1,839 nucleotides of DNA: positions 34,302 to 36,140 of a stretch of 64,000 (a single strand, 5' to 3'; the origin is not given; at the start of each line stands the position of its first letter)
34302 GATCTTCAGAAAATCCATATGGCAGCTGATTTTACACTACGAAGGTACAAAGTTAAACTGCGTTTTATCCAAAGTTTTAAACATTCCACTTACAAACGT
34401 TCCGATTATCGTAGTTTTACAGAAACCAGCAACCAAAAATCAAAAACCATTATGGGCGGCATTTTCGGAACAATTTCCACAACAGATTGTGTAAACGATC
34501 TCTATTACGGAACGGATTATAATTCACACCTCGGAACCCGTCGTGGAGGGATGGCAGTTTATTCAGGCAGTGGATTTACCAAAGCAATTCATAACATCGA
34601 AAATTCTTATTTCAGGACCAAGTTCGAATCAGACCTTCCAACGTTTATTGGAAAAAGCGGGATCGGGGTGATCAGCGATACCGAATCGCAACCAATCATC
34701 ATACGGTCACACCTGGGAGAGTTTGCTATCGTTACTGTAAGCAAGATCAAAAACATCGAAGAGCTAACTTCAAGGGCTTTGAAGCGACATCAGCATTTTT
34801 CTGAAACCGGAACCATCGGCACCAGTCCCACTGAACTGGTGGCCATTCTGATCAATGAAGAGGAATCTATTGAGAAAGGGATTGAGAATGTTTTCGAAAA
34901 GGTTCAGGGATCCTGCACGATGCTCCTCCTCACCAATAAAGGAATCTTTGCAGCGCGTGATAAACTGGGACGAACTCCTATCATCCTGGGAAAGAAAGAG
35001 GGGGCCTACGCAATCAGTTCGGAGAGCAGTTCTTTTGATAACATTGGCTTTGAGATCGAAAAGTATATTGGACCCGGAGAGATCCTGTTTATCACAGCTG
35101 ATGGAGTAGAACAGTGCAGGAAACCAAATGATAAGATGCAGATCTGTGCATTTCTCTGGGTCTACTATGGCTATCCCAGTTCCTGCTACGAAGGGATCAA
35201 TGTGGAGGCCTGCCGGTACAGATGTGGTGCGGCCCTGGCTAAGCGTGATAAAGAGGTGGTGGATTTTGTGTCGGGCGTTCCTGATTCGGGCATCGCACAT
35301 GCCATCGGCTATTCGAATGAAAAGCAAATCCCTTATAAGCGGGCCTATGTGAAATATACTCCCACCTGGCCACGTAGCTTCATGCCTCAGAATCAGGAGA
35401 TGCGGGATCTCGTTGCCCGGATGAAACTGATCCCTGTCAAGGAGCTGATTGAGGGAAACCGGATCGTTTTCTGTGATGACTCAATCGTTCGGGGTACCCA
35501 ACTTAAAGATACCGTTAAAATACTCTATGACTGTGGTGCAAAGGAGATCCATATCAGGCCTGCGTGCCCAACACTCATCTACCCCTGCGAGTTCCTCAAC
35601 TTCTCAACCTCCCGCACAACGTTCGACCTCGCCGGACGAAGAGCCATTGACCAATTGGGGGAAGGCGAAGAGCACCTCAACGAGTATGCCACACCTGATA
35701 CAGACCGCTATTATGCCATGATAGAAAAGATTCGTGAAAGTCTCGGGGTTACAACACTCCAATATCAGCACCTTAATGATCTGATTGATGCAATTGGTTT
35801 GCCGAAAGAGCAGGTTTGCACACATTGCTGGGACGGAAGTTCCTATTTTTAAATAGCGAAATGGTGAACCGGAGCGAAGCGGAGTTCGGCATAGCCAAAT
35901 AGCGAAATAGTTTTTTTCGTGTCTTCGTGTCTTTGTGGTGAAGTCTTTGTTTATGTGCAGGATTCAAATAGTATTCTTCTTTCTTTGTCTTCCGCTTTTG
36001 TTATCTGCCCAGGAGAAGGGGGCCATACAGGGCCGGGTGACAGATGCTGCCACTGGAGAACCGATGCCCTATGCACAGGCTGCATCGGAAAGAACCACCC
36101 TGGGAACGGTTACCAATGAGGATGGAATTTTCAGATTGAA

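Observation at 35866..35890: Identical 25-nt hairpin core nested inside word arrays at two loci, one of them in-frame in a glycosyltransferase gene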

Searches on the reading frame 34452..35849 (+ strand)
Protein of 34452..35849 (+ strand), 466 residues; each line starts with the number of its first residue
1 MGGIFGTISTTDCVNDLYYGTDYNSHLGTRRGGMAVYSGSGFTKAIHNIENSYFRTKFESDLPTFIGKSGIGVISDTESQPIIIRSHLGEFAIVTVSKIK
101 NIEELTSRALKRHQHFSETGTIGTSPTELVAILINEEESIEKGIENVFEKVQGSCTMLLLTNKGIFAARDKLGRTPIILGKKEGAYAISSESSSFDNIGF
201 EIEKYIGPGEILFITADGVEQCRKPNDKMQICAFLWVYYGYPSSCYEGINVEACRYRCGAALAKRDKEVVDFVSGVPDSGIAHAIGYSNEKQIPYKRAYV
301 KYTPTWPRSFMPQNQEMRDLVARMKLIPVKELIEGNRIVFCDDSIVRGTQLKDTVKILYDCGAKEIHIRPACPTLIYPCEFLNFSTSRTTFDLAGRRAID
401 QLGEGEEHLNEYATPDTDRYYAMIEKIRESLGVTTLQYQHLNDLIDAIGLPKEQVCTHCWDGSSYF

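Call 53: find_homologous_proteins(query=window:34452-35849:+, max_evalue=1e-100)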
Query window:34452-35849:+ (466 aa): 7999 proteins with E <= 1e-100 among 8000 candidates; the best 120 are listed.
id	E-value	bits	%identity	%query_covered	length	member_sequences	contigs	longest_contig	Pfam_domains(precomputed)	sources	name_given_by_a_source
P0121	0.0e+0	1034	96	100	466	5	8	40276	PF13537.12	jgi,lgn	jgi:amidophosphoribosyltransferase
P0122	2.0e-294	995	91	100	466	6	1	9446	PF13537.12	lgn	-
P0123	1.9e-293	991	91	100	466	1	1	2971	PF13537.12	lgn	-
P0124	2.8e-291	984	90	100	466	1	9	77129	PF13537.12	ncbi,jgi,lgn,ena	-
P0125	6.5e-290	980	89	100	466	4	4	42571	PF13537.12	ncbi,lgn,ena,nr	ncbi:MAG: amidophosphoribosyltransferase [Bacteroidales bacterium]|nr:amidophosphoribosyltransferase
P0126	5.4e-286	967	89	100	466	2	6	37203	PF13537.12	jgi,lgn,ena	-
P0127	1.8e-285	965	89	100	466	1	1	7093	PF13537.12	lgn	-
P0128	1.0e-283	959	87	100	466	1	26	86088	PF13537.12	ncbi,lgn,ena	-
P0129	8.4e-283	956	86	100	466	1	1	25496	PF13537.12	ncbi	ncbi:MAG: amidophosphoribosyltransferase [Bacteroidota bacterium]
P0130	4.4e-281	951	86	100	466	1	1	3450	PF13537.12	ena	-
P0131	2.8e-276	935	85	100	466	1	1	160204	PF13537.12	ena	-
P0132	3.3e-272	921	84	100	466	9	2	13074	PF13537.12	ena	-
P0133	8.6e-267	903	81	100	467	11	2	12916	PF13537.12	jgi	jgi:amidophosphoribosyltransferase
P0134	2.2e-263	892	80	100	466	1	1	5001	PF13537.12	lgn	-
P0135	1.8e-261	886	80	100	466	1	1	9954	PF13537.12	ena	-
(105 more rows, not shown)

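Call 54: find_encoding_contigs(protein=P0121, flank=4000, max_places=2)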
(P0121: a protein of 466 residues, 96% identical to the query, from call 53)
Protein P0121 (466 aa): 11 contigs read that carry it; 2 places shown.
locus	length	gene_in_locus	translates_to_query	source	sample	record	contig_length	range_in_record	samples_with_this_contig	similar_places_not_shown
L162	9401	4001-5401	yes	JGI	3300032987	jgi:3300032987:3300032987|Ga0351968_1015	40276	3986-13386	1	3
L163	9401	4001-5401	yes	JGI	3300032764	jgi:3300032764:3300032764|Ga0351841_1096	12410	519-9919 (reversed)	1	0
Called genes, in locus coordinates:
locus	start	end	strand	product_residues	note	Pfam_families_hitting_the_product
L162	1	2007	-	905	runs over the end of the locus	-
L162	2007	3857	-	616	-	PF00027:cNMP_binding, PF00206:Lyase_1, PF10415:FumaraseC_C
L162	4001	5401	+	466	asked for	PF13537:GATase_7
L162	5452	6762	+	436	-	PF13620:CarboxypepD_reg (weak), PF13715:CarbopepD_reg_2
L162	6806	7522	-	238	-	PF00149:Metallophos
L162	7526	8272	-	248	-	PF00300:His_Phos_1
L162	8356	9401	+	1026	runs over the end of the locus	PF11028:TMEM260_N, PF28497:DUF8416, PF28495:TMEM260_2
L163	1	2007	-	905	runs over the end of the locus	-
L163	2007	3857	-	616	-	PF00027:cNMP_binding, PF00206:Lyase_1, PF10415:FumaraseC_C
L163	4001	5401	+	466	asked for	PF13537:GATase_7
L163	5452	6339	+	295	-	PF13620:CarboxypepD_reg (weak), PF13715:CarbopepD_reg_2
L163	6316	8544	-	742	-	PF00072:Response_reg (weak), PF01326:PPDK_N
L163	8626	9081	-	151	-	PF22277:EncFtn-like (faint), PF02915:Rubrerythrin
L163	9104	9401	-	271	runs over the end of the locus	?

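Call 55: find_encoding_contigs(protein=P0122, flank=3000, max_places=1)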
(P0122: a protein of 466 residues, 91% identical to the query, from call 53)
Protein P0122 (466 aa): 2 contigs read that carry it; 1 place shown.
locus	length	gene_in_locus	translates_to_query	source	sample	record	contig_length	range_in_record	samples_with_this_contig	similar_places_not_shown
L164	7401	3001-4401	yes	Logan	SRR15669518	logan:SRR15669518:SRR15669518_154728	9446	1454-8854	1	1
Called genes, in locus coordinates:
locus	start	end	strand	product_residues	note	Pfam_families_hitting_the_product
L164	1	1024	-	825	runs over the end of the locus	?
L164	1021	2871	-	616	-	PF00027:cNMP_binding, PF00206:Lyase_1, PF10415:FumaraseC_C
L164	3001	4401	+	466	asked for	PF13537:GATase_7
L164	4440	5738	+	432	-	PF13620:CarboxypepD_reg (weak), PF13715:CarbopepD_reg_2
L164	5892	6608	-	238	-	PF00149:Metallophos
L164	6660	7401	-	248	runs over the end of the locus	PF00300:His_Phos_1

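Call 56: find_encoding_contigs(protein=P0124, flank=3000, max_places=1)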
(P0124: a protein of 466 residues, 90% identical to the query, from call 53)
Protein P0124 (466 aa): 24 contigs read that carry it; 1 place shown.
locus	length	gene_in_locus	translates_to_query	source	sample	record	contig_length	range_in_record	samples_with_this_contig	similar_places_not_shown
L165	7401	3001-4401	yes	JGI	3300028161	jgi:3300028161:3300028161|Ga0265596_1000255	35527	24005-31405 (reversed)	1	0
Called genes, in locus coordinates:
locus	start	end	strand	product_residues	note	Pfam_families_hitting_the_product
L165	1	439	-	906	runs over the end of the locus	-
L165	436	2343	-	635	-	PF00027:cNMP_binding, PF00206:Lyase_1, PF10415:FumaraseC_C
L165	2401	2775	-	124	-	PF04480:DUF559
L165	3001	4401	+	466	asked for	PF13537:GATase_7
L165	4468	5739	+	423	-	PF13620:CarboxypepD_reg, PF13715:CarbopepD_reg_2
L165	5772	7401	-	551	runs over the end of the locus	PF18962:Por_Secre_tail (faint)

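Call 57: find_encoding_contigs(protein=P0125, flank=3000, max_places=1)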
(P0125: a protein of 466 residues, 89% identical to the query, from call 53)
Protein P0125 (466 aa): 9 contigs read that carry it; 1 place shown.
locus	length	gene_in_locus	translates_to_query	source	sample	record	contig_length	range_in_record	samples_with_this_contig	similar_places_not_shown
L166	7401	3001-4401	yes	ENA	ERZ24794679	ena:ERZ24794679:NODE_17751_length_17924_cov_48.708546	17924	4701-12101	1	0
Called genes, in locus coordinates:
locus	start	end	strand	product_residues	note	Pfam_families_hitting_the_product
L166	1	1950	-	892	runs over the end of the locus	PF07940:Hepar_II_III_C (weak)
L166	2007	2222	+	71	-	-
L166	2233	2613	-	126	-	PF04480:DUF559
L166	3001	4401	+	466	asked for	PF13537:GATase_7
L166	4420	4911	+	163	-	PF13620:CarboxypepD_reg (weak), PF13715:CarbopepD_reg_2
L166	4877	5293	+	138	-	-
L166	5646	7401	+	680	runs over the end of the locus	PF14870:PSII_BNR, PF25852:DUF6242_C (faint), PF02012:BNR (faint), PF15902:Sortilin-Vps10 (faint), PF14870:PSII_BNR, PF18962:Por_Secre_tail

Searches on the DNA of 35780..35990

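Call 59: search_rna_families(source=window, start=35780, end=35990, threshold=evalue, max_evalue=10)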
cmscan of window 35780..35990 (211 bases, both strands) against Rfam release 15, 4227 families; matches with E-value up to 10: 0.
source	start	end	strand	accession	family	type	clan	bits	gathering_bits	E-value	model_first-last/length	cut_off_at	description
